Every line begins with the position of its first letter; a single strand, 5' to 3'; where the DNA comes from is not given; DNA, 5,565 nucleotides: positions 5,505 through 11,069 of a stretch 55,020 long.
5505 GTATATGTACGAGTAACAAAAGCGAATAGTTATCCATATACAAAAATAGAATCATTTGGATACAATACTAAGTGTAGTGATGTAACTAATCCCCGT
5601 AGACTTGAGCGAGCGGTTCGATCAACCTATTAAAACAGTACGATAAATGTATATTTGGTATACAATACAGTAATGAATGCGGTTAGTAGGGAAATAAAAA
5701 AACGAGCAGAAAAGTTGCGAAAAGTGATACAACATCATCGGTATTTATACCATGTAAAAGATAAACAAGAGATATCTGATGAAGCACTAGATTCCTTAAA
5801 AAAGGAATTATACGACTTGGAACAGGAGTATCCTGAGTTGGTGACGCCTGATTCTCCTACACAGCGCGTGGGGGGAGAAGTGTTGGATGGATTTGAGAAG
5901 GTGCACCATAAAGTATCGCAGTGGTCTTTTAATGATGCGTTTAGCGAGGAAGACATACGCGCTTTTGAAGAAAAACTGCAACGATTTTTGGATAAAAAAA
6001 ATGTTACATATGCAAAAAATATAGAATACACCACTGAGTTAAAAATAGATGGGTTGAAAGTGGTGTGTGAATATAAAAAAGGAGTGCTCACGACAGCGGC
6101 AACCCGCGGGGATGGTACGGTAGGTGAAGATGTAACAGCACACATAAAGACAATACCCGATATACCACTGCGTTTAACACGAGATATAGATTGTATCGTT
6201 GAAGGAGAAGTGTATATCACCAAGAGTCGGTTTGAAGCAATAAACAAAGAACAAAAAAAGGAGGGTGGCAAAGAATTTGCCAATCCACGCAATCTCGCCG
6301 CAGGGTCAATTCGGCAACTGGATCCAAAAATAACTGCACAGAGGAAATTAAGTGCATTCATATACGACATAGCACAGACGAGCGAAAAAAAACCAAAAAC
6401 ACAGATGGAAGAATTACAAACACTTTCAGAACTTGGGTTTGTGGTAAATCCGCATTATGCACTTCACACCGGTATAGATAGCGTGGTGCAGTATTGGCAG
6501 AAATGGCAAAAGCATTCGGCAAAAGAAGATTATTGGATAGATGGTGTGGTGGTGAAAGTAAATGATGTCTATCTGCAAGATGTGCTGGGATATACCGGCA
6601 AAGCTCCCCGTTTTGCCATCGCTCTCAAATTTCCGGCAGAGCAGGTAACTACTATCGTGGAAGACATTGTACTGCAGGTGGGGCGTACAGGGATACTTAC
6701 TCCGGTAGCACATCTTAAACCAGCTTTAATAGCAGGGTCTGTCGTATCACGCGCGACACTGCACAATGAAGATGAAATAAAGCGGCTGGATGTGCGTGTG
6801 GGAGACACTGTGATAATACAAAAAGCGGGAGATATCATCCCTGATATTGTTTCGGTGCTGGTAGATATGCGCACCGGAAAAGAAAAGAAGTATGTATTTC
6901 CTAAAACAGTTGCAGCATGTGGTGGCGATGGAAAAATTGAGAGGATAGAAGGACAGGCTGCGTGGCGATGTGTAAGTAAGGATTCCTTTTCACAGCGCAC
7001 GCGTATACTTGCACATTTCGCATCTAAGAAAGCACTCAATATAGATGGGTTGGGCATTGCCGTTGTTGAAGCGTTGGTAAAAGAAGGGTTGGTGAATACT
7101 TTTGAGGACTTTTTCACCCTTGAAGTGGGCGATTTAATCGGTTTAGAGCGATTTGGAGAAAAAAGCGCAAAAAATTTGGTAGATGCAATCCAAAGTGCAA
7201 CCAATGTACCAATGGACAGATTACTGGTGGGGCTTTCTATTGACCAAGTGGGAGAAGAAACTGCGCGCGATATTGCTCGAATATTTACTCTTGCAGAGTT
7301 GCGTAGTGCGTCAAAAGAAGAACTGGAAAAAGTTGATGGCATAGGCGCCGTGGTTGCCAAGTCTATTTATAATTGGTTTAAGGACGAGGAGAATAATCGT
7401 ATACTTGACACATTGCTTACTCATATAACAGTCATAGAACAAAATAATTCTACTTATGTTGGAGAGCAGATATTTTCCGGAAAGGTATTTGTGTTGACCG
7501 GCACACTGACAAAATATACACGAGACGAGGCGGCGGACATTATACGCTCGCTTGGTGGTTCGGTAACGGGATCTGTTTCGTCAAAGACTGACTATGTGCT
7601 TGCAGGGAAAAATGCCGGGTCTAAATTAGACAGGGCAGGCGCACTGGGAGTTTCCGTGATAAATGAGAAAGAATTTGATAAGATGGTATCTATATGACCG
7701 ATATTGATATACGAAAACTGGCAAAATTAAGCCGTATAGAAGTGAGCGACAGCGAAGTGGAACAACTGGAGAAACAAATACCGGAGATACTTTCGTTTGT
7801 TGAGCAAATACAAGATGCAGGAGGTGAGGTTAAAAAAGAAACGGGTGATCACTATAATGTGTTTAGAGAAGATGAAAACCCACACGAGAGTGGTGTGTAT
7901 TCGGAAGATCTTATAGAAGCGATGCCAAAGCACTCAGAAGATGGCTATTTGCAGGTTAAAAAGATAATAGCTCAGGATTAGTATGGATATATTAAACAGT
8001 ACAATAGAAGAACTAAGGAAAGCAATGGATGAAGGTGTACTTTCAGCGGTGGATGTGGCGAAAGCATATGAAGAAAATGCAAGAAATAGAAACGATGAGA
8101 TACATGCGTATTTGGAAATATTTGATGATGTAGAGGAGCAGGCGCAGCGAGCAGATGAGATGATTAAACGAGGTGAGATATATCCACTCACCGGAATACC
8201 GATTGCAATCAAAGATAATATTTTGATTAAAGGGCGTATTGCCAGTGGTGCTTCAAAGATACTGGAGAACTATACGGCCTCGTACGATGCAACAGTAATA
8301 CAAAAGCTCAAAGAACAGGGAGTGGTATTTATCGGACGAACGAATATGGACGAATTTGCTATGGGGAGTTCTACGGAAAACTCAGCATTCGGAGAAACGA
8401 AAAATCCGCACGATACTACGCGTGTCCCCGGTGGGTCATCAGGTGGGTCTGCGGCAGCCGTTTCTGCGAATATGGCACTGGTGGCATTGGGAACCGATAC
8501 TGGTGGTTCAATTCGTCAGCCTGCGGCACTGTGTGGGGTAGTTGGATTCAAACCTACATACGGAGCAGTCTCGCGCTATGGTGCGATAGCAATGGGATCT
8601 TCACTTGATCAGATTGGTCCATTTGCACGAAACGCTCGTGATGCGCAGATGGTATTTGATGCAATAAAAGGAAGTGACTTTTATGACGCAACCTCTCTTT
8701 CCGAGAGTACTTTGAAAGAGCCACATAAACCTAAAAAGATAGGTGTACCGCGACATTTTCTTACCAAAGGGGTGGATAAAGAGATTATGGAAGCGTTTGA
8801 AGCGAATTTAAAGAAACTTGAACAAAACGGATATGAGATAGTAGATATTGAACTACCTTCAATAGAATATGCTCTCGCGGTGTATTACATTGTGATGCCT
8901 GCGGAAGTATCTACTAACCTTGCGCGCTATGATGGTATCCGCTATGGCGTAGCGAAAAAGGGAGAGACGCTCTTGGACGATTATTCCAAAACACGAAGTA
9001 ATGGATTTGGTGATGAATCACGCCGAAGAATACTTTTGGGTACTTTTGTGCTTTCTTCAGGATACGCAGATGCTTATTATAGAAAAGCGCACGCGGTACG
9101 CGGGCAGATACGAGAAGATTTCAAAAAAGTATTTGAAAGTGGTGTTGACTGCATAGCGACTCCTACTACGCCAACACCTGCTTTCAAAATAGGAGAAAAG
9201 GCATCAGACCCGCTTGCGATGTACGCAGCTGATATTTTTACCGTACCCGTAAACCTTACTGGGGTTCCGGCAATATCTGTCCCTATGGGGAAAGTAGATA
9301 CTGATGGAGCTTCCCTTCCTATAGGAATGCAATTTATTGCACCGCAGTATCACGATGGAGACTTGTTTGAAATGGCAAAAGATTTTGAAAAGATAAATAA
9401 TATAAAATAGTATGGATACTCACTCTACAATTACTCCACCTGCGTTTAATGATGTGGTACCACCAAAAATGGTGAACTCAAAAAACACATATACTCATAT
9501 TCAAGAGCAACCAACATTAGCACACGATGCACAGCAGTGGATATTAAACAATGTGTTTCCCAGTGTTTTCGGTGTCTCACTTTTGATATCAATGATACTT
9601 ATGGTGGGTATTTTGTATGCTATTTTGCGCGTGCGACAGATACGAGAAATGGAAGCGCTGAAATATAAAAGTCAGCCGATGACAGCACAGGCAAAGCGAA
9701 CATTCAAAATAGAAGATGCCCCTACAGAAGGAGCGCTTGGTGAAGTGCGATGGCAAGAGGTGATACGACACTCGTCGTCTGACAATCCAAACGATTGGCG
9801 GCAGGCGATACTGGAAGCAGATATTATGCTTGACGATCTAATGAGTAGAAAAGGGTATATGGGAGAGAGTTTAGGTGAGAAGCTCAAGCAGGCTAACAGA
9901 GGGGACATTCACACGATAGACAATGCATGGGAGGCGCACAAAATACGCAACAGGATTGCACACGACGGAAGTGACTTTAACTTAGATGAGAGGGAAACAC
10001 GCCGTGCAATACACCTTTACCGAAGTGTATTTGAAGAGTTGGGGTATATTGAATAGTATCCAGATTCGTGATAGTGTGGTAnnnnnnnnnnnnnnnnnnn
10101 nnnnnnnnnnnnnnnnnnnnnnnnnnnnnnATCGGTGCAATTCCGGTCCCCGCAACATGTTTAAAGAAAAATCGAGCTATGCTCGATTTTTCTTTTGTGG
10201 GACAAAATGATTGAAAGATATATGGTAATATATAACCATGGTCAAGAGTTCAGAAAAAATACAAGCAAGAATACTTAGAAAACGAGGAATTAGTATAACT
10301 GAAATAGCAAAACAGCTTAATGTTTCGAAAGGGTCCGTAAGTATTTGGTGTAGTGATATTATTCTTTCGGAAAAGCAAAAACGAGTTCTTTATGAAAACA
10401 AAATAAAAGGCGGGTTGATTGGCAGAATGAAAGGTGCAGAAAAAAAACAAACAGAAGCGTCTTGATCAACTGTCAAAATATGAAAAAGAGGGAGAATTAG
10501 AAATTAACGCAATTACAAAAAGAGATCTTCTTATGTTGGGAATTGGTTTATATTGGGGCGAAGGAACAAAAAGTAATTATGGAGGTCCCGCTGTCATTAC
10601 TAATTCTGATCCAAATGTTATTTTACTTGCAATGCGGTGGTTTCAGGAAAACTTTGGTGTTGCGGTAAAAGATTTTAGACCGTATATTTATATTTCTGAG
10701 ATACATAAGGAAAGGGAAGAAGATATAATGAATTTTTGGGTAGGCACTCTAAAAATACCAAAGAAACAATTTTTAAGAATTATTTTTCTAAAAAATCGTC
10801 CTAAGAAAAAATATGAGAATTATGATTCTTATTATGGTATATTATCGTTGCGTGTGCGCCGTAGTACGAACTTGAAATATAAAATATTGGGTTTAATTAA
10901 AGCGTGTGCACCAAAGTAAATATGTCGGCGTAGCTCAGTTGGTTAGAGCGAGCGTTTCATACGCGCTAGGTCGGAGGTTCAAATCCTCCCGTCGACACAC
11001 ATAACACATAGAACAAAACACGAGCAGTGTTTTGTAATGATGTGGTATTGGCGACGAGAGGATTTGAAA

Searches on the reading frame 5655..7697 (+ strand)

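Call 8: search_protein_families(library=pfam, proteins=[window:5655-7697:+], max_evalue=0.01)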
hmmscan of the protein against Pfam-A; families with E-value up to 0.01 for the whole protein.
window:5655-7697:+ (680 aa): 11 families
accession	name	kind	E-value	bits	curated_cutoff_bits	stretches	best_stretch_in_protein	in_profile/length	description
PF01653.23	DNA_ligase_aden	-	5.1e-86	288.7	27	1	79-329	3-253/253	NAD-dependent DNA ligase adenylation domain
PF03120.22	DNA_ligase_OB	-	1.2e-32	112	32.9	1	332-409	1-78/79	NAD-dependent DNA ligase OB-fold domain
PF12826.13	HHH_2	-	8.4e-18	64.7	27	1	522-583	1-63/64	Helix-hairpin-helix motif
PF14520.12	HHH_5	-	8.1e-16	58.7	27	2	527-572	5-52/57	Helix-hairpin-helix domain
PF00533.33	BRCT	-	2.7e-15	56.8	21.3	1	604-675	3-75/78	BRCA1 C Terminus (BRCT) domain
PF22745.1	Nlig-Ia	-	3.1e-08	34.6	27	1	15-64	3-52/92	DNA ligase-like, N-terminal NAD+-binding domain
PF00633.29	HHH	-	1e-05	25.6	24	1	548-573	4-29/30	Helix-hairpin-helix motif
PF16589.12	BRCT_2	-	0.0012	19.6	27.3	1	605-661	1-57/86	BRCT domain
PF12738.14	PTCB-BRCT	-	0.0017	18.7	22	1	615-670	6-60/63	twin BRCT domain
PF12836.13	HHH_3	-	0.0048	17.4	27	0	549-572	8-31/65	Helix-hairpin-helix motif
PF09340.15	NuA4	-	0.0088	16.3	25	0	35-100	7-67/78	Histone acetyltransferase subunit NuA4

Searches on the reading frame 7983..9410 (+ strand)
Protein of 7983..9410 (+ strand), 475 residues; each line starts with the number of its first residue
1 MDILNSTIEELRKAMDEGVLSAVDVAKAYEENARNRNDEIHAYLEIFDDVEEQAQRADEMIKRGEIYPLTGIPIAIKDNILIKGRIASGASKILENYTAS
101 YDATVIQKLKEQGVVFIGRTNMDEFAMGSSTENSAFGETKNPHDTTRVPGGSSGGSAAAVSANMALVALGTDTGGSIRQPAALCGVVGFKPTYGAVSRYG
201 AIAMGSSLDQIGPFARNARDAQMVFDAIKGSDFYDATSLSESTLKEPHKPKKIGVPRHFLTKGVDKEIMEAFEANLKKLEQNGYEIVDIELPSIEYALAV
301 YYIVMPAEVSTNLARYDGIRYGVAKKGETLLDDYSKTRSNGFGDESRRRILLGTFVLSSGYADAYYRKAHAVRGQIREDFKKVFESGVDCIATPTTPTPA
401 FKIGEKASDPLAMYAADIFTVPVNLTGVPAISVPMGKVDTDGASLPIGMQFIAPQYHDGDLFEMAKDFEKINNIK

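Call 8: search_protein_families(library=pfam, proteins=[window:7983-9410:+], max_evalue=0.01)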
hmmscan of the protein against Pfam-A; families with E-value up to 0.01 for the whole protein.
window:7983-9410:+ (475 aa): 1 family
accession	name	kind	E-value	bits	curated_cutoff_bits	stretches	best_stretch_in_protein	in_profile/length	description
PF01425.27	Amidase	-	7.1e-147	490.5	27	1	25-461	2-444/445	Amidase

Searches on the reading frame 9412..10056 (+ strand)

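Call 8: search_protein_families(library=pfam, proteins=[window:9412-10056:+], max_evalue=0.01)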
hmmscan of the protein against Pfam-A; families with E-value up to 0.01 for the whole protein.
window:9412-10056:+ (214 aa): 0 families

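Call 13: search_protein_families(library=pfam, proteins=[window:9412-10056:+], max_evalue=10)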
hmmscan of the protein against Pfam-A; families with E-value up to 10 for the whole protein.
window:9412-10056:+ (214 aa): 1 family
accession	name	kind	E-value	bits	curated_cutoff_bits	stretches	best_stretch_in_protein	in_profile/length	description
PF18731.6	HEPN_Swt1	-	0.14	12.8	27.5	1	114-207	26-111/115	Swt1-like HEPN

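Call 67: search_protein_families(library=ncbifam, proteins=[window:9412-10056:+], max_evalue=1e-8)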
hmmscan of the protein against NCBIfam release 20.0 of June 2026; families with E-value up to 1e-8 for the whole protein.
window:9412-10056:+ (214 aa): 0 families

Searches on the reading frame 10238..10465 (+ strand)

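Call 13: search_protein_families(library=pfam, proteins=[window:10238-10465:+], max_evalue=10)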
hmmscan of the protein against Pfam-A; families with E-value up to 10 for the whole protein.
window:10238-10465:+ (75 aa): 29 families (the best 25 are shown)
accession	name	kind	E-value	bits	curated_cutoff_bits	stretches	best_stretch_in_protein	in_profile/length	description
PF13384.12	HTH_23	-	2.8e-05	24.2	24.6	1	5-37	5-37/50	Homeodomain-like domain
PF02796.21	HTH_7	-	4.9e-05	23.8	23.8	1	9-32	13-36/45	Helix-turn-helix domain of resolvase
PF08279.18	HTH_11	-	0.0013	19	25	1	7-34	4-32/55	HTH domain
PF13936.12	HTH_38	-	0.0019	18.3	27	1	6-35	9-38/44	Helix-turn-helix domain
PF13412.12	HTH_24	-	0.002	18.1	21.9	1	12-35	12-35/48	Winged helix-turn-helix DNA-binding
PF01381.28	HTH_3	-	0.0033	17.9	23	1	12-39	4-31/55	Helix-turn-helix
PF04545.22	Sigma70_r4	-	0.0041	17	24.1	1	15-35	18-38/50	Sigma-70, region 4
PF19610.4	DUF6115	-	0.0059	17.4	27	1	13-35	106-128/134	Family of unknown function (DUF6115)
PF08281.18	Sigma70_r4_2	-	0.006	16.6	25.7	1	17-35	26-44/54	Sigma-70, region 4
PF13443.12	HTH_26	-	0.0067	17.1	22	1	11-40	4-33/63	Cro/C1-type HTH DNA-binding domain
PF01047.28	MarR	-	0.0088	16.4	24.6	1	12-35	12-35/59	MarR family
PF22943.2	HTH_68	-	0.016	15.3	27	1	12-34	12-34/45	Putative helix-turn-helix domain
PF00196.25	GerE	-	0.018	15.1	23.5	1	17-41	17-41/57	Bacterial regulatory proteins, luxR family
PF13518.12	HTH_28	-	0.019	15.5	25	1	15-39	10-34/52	Helix-turn-helix domain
PF04967.18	HTH_10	-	0.022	15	23.1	1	15-34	21-40/53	HTH DNA binding domain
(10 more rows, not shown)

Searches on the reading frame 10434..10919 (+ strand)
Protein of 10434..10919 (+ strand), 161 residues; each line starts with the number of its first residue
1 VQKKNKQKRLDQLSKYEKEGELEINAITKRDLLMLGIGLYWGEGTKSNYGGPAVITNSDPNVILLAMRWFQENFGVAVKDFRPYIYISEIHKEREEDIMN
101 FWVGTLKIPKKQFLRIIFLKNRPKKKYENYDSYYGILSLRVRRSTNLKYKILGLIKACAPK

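Call 8: search_protein_families(library=pfam, proteins=[window:10434-10919:+], max_evalue=0.01)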
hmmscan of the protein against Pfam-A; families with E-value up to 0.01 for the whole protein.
window:10434-10919:+ (161 aa): 0 families

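Call 13: search_protein_families(library=pfam, proteins=[window:10434-10919:+], max_evalue=10)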
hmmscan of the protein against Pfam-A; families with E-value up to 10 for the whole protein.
window:10434-10919:+ (161 aa): 1 family
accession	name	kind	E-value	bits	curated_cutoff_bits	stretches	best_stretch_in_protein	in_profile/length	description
PF18180.6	LD_cluster3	-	0.21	11.7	25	1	59-100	52-93/170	SLOG cluster3 family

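Call 67: search_protein_families(library=ncbifam, proteins=[window:10434-10919:+], max_evalue=1e-8)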
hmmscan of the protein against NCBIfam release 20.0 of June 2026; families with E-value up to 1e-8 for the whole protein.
window:10434-10919:+ (161 aa): 0 families

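Call 75: find_encoding_contigs(protein=window:10434-10919:+, flank=3000, max_places=10)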
Protein window:10434-10919:+ (161 aa): 2 contigs read that carry it; 2 places shown.
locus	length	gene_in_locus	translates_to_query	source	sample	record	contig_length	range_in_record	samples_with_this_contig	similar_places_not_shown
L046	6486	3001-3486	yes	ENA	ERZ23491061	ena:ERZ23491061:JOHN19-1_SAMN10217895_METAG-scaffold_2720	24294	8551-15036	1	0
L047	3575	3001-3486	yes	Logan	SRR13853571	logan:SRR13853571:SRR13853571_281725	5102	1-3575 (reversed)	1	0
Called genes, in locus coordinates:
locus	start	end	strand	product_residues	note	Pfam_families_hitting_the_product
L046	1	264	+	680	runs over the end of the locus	PF22745:Nlig-Ia, PF01653:DNA_ligase_aden, PF00633:HHH (faint), PF03120:OB_DNA_ligase, PF14520:HHH_5 (weak), PF12826:HHH_2, PF14520:HHH_5 (weak), PF00533:BRCT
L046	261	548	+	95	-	PF02686:GatC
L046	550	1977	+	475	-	PF01425:Amidase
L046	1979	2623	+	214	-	-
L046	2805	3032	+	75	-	-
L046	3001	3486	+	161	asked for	-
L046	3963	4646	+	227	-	PF14528:LAGLIDADG_3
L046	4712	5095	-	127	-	-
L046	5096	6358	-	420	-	PF00890:FAD_binding_2 (weak), PF01266:DAO (weak), PF01494:FAD_binding_3 (weak), PF01946:Thi4 (weak), PF03486:HI0933_like, PF12831:FAD_oxidored, PF13450:NAD_binding_8 (weak), PF22780:HI0933_like_1st, +4 more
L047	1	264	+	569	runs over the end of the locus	PF01653:DNA_ligase_aden, PF00633:HHH (faint), PF03120:OB_DNA_ligase, PF14520:HHH_5 (weak), PF12826:HHH_2, PF14520:HHH_5 (weak), PF00533:BRCT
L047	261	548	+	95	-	PF02686:GatC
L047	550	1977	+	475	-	PF01425:Amidase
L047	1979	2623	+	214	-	-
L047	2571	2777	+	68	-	-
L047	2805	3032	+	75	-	-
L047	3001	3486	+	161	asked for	-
